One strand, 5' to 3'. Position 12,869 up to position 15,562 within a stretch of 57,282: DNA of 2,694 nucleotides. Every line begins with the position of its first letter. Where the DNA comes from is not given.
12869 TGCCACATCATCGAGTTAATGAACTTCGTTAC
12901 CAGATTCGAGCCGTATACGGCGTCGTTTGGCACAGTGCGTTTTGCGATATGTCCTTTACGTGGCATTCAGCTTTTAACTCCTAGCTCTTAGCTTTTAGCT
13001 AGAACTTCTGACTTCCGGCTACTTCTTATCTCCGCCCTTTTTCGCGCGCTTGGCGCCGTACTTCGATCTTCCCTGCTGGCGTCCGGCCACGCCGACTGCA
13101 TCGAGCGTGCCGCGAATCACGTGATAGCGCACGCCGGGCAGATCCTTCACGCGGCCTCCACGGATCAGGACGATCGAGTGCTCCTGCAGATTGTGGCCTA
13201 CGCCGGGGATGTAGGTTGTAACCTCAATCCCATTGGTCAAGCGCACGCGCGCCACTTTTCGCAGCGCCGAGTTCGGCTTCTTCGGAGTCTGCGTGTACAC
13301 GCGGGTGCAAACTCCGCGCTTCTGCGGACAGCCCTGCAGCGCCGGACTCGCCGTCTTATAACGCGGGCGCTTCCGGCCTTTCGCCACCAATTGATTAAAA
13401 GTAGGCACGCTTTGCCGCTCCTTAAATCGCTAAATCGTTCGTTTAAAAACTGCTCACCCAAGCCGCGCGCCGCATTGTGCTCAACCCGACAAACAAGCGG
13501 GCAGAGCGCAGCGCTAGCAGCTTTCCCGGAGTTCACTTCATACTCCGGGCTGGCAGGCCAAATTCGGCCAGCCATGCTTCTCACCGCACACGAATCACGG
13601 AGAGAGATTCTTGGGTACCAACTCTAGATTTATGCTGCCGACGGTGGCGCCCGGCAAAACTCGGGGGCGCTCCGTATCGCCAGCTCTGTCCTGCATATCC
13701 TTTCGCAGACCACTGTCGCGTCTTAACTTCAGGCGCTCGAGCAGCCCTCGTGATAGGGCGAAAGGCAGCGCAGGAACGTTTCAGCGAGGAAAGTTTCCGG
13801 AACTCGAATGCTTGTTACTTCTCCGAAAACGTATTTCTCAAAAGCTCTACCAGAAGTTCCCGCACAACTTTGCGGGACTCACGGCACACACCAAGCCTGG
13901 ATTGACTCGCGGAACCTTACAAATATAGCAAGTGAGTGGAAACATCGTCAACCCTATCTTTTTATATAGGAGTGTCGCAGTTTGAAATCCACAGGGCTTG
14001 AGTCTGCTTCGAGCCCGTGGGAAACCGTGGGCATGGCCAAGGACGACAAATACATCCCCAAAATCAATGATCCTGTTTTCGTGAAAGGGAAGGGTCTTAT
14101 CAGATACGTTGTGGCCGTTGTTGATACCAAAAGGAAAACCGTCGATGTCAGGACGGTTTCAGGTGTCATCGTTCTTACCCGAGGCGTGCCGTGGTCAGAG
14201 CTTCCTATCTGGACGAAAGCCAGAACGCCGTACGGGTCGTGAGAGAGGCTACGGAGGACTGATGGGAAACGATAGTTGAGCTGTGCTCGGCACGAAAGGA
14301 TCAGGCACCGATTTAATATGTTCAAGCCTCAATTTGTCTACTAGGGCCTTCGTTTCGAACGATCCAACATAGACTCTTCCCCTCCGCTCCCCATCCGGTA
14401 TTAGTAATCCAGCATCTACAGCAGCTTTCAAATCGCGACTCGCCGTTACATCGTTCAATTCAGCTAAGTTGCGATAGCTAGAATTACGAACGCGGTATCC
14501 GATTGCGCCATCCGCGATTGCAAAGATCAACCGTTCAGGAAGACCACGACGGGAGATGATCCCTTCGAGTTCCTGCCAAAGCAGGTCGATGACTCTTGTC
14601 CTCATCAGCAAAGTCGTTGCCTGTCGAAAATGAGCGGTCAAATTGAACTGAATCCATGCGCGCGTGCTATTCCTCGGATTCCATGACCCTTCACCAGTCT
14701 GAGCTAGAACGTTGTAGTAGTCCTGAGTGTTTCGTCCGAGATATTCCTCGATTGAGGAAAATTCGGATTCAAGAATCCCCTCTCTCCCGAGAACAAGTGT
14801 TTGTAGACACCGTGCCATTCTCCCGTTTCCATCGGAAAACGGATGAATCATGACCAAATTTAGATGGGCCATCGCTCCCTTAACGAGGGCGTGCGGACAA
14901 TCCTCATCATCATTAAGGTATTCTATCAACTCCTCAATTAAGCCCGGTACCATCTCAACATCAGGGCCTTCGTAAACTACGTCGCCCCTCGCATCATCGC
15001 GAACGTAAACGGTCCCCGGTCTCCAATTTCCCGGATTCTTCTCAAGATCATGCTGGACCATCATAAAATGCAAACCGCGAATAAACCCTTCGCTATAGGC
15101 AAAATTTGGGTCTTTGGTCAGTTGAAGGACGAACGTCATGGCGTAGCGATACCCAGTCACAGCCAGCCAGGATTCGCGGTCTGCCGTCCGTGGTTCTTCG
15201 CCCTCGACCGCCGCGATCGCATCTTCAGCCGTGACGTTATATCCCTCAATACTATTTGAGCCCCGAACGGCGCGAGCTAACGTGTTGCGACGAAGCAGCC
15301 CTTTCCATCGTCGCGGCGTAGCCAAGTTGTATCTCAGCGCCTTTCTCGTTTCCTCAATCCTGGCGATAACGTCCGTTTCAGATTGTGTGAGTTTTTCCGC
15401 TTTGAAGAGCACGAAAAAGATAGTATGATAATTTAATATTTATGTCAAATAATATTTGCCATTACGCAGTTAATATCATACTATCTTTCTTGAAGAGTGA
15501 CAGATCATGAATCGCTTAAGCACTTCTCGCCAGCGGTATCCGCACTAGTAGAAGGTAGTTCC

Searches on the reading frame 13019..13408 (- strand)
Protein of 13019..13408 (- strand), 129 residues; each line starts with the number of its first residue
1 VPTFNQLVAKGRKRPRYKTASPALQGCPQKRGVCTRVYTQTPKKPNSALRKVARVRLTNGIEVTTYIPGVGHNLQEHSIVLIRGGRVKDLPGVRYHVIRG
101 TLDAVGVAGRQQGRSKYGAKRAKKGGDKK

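Call 87: find_encoding_contigs(protein=window:13019-13408:-, flank=8000, max_places=10)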
Protein window:13019-13408:- (129 aa): 21 contigs read that carry it; 8 places shown.
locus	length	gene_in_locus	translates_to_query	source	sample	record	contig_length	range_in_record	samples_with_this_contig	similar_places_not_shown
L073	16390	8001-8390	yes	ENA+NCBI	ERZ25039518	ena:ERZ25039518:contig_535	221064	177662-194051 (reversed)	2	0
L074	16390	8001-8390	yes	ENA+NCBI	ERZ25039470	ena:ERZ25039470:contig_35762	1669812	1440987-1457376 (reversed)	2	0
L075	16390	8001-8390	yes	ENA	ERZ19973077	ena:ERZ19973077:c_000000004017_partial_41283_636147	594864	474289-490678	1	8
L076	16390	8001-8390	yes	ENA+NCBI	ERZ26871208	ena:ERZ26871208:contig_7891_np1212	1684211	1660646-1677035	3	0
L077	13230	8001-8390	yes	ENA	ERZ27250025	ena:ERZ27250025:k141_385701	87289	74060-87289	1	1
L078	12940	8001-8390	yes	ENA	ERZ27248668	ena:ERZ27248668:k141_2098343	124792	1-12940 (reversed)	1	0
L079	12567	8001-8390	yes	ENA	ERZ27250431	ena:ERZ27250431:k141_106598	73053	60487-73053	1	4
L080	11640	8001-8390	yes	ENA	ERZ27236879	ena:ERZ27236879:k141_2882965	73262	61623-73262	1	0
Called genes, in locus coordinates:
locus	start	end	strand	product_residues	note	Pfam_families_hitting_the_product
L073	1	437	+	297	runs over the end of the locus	PF02737:3HCDH_N, PF00725:3HCDH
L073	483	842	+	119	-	-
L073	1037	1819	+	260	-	PF00378:ECH_1, PF16113:ECH_2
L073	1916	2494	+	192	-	PF00885:DMRL_synthase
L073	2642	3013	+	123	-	-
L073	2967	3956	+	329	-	-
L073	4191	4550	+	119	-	PF01029:NusB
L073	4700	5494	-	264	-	-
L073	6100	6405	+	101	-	-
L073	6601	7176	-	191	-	-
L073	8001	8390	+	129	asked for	PF00164:Ribosom_S12_S23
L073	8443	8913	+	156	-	PF00177:Ribosomal_S7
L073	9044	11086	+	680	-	PF00009:GTP_EFTU, PF22042:EF-G_D2, PF03144:GTP_EFTU_D2, PF14492:EFG_III, PF16658:RF3_C (weak), PF03764:EFG_IV, PF00679:EFG_C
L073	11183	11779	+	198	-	PF00009:GTP_EFTU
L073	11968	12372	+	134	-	PF03144:GTP_EFTU_D2 (weak), PF03143:GTP_EFTU_D3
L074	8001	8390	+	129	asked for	PF00164:Ribosom_S12_S23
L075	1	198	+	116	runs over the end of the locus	-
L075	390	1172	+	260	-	PF00378:ECH_1, PF16113:ECH_2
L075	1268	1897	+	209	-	PF00885:DMRL_synthase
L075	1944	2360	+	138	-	PF01029:NusB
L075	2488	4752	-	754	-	-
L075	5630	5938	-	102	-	-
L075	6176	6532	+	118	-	-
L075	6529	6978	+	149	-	-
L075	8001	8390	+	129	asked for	PF00164:Ribosom_S12_S23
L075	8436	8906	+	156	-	PF00177:Ribosomal_S7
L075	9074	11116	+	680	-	PF00009:GTP_EFTU, PF22042:EF-G_D2, PF03144:GTP_EFTU_D2, PF14492:EFG_III, PF16658:RF3_C (weak), PF03764:EFG_IV, PF00679:EFG_C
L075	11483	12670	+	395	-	PF00009:GTP_EFTU, PF03144:GTP_EFTU_D2, PF03143:GTP_EFTU_D3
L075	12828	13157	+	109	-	PF00338:Ribosomal_S10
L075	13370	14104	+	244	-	PF00297:Ribosomal_L3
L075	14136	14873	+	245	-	PF00573:Ribosomal_L4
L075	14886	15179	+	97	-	PF00276:Ribosomal_L23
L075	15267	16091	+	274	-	PF00181:Ribosomal_L2_N, PF03947:Ribosomal_L2_C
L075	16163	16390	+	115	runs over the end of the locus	PF00203:Ribosomal_S19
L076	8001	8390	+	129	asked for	PF00164:Ribosom_S12_S23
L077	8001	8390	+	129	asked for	PF00164:Ribosom_S12_S23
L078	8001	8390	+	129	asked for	PF00164:Ribosom_S12_S23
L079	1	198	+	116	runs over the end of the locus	-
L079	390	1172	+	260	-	PF00378:ECH_1, PF16113:ECH_2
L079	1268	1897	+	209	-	PF00885:DMRL_synthase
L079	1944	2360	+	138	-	PF01029:NusB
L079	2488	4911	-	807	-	-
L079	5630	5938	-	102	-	-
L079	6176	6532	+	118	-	-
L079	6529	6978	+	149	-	-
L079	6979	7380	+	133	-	-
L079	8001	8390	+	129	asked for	PF00164:Ribosom_S12_S23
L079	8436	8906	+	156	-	PF00177:Ribosomal_S7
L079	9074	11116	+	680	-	PF00009:GTP_EFTU, PF22042:EF-G_D2, PF03144:GTP_EFTU_D2, PF14492:EFG_III, PF16658:RF3_C (weak), PF03764:EFG_IV, PF00679:EFG_C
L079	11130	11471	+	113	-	-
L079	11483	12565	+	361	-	?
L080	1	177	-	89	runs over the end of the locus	PF05016:ParE_toxin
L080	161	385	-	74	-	PF05509:TraY, PF19807:DUF6290 (weak)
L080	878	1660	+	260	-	PF00378:ECH_1, PF16113:ECH_2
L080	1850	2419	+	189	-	PF00885:DMRL_synthase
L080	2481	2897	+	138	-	PF01029:NusB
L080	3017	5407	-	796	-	-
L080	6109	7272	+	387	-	PF02661:Fic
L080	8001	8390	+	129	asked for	PF00164:Ribosom_S12_S23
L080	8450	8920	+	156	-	PF00177:Ribosomal_S7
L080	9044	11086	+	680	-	PF00009:GTP_EFTU, PF22042:EF-G_D2, PF03144:GTP_EFTU_D2, PF14492:EFG_III, PF16658:RF3_C (weak), PF03764:EFG_IV, PF00679:EFG_C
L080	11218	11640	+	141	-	?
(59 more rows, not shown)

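Call 90: search_protein_families(library=pfam, proteins=[L079:11130-11468:+], max_evalue=0.1)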
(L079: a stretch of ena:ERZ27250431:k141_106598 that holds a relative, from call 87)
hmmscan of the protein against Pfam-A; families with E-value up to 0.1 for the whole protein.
L079:11130-11468:+ (113 aa): 0 families

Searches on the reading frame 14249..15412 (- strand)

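Call 63: search_protein_families(library=pfam, proteins=[window:14249-15412:-], max_evalue=1)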
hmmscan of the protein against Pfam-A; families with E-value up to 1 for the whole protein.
window:14249-15412:- (387 aa): 3 families
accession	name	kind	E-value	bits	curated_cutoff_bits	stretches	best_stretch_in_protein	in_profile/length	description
PF02661.23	Fic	-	1.4e-14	55.1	24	1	108-208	4-93/93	Fic/DOC family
PF13784.11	Fic_N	-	0.056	13.9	26.7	1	50-94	37-79/82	Fic/DOC family N-terminal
PF18495.6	VbhA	-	0.19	12.1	25.9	1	42-64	2-23/47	Antitoxin VbhA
